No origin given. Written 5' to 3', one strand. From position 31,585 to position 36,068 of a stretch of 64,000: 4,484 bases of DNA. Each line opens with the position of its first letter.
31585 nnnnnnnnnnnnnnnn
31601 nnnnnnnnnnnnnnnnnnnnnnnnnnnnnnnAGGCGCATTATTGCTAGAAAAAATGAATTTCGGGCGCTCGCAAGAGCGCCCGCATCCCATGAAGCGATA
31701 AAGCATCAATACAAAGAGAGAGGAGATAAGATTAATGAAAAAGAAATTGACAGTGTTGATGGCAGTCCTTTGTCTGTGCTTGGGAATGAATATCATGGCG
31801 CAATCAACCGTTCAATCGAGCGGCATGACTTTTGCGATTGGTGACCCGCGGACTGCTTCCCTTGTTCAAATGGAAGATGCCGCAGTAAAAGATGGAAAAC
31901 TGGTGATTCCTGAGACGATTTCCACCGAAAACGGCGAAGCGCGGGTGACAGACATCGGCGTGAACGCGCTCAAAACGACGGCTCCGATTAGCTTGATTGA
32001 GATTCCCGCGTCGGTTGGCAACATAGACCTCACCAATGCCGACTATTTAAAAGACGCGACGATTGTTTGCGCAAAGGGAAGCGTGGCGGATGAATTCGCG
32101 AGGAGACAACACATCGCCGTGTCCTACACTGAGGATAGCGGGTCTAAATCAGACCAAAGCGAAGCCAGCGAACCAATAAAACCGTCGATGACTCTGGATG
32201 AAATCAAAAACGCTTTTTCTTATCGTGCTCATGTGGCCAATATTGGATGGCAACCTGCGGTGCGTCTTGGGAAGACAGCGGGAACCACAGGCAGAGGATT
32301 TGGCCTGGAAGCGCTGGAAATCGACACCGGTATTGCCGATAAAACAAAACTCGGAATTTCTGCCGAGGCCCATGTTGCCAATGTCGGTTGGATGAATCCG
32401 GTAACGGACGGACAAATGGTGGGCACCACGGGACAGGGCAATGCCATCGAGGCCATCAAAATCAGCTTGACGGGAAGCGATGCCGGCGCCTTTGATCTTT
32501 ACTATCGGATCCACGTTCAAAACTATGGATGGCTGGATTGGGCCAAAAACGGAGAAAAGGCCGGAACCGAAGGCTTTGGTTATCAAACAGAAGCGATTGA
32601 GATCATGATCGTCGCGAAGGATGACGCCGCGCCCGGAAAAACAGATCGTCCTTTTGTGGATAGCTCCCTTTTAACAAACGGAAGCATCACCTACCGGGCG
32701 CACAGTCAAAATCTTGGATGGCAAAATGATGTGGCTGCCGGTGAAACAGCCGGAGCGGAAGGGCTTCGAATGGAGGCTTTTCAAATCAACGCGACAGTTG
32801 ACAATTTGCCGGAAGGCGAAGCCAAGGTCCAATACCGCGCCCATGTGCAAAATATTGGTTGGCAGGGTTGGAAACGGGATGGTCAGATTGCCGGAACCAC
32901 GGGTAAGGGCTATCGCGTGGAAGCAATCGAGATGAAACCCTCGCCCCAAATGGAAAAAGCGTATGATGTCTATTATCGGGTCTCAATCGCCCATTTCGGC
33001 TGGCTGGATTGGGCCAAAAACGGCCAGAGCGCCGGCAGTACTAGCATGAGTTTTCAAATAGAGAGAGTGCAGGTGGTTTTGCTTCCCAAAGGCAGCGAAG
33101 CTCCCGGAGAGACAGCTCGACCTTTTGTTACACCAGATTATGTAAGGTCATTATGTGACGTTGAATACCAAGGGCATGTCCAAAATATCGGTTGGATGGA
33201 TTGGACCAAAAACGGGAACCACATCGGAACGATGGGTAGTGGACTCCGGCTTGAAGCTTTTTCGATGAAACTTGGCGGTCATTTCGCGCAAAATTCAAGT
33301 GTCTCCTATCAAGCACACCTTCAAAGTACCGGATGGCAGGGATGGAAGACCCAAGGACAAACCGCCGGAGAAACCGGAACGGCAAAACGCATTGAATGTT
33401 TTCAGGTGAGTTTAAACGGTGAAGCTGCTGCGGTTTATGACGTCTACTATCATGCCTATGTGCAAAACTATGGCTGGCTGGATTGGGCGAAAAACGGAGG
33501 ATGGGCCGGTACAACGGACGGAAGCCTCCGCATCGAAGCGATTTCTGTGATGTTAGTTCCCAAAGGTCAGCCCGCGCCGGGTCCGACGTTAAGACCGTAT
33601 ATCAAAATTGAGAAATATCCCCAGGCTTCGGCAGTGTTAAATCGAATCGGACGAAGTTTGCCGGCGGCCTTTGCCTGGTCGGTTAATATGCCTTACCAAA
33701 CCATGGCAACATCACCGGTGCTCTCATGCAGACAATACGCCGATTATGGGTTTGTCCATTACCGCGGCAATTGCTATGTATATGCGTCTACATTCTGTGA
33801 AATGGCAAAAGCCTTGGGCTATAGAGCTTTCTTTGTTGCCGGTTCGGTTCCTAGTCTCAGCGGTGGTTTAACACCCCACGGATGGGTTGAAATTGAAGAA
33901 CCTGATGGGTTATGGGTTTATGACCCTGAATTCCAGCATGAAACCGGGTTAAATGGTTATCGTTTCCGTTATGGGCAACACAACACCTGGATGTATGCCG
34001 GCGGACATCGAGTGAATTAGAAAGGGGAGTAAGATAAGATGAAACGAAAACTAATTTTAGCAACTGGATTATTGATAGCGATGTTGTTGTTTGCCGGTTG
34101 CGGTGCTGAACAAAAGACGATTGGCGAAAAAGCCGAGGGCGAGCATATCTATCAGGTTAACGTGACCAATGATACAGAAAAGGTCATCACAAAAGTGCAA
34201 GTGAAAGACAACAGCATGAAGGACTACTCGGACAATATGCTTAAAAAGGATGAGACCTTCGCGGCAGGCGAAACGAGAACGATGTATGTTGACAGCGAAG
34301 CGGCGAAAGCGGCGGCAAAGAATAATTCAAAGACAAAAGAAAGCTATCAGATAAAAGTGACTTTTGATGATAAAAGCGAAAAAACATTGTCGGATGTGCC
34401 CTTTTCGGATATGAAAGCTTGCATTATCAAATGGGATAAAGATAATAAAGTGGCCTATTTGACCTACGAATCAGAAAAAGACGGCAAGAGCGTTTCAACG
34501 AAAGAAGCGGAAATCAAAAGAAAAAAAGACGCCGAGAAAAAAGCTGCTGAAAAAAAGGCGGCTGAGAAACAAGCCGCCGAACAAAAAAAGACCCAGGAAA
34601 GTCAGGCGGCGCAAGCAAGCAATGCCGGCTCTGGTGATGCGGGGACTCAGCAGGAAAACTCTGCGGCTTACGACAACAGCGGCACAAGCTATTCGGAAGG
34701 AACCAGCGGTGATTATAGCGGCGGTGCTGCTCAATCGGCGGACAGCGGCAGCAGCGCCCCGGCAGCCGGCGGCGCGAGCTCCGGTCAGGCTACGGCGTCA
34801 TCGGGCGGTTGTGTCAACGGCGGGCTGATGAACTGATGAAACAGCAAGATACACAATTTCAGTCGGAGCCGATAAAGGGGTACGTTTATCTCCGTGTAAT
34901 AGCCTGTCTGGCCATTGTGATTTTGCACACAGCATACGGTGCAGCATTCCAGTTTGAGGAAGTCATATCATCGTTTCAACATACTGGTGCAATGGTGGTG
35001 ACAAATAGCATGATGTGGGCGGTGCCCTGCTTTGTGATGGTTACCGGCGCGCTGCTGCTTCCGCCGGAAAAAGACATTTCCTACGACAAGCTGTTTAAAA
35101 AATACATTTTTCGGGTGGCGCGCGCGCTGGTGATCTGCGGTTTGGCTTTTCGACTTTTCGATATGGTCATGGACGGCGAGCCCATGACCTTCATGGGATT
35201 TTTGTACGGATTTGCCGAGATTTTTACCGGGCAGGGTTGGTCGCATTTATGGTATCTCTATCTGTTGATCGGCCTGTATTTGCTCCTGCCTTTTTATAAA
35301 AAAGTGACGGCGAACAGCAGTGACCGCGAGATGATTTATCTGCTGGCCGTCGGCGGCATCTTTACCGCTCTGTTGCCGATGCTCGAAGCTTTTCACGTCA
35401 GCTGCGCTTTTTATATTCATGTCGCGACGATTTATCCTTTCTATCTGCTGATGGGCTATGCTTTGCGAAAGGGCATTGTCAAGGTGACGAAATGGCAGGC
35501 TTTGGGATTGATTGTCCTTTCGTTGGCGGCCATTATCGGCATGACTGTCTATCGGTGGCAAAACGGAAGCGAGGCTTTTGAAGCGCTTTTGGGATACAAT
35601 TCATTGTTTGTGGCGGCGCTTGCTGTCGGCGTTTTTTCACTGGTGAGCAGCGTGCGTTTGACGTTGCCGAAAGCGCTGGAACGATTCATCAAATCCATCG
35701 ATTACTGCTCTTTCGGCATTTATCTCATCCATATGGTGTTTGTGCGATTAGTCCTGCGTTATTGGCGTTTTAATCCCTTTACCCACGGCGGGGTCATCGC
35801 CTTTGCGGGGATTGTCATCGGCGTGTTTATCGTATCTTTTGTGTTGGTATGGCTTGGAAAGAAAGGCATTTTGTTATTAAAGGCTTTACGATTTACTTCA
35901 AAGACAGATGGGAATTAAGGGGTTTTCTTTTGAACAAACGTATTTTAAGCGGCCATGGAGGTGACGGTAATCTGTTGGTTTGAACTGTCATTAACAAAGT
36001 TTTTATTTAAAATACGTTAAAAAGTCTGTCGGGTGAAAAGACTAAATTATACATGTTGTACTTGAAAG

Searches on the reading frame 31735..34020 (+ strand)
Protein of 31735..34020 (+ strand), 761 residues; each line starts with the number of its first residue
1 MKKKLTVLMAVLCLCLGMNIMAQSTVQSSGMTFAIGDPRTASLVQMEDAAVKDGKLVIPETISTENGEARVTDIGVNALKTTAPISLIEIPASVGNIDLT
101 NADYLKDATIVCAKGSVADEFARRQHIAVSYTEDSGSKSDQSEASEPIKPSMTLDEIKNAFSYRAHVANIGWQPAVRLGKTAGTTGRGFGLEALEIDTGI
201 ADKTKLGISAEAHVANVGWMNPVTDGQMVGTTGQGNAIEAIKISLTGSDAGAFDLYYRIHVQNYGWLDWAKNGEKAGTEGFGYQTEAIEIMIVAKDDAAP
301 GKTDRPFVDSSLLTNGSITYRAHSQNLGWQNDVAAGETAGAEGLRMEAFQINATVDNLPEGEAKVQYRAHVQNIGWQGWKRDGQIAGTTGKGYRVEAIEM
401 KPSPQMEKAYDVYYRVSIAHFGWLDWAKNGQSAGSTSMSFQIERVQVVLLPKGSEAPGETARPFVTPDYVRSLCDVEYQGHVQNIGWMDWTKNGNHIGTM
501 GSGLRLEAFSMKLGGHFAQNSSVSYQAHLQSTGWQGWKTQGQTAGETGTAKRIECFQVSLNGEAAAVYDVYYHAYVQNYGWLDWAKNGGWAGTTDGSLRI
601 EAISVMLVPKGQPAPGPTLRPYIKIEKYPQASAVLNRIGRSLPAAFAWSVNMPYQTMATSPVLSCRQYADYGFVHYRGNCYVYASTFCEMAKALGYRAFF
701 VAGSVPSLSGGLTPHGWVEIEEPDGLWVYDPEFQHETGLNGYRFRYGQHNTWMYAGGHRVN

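Call 3: search_protein_families(library=pfam, proteins=[window:31735-34020:+], max_evalue=0.01)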
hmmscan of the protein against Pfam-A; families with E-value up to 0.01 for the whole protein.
window:31735-34020:+ (761 aa): 2 families
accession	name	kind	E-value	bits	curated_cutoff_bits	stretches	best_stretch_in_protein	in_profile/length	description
PF07538.16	ChW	-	9e-117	381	22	9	370-401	1-32/35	Clostridial hydrophobic W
PF01841.26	Transglut_core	-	1.2e-05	26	23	1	668-728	42-104/108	Transglutaminase-like superfamily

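Call 9: search_protein_families(library=ncbifam, proteins=[window:31735-34020:+], max_evalue=0.01)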
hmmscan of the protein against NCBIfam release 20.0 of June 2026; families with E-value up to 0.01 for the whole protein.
window:31735-34020:+ (761 aa): 0 families

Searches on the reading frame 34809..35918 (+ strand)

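Call 50: search_protein_families(library=pfam, proteins=[window:34809-35918:+], max_evalue=0.001)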
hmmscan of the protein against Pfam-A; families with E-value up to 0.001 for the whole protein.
window:34809-35918:+ (369 aa): 1 family
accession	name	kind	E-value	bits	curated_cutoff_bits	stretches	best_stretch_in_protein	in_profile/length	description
PF01757.29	Acyl_transf_3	-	7.2e-35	121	31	1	27-348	6-326/326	Acyltransferase domain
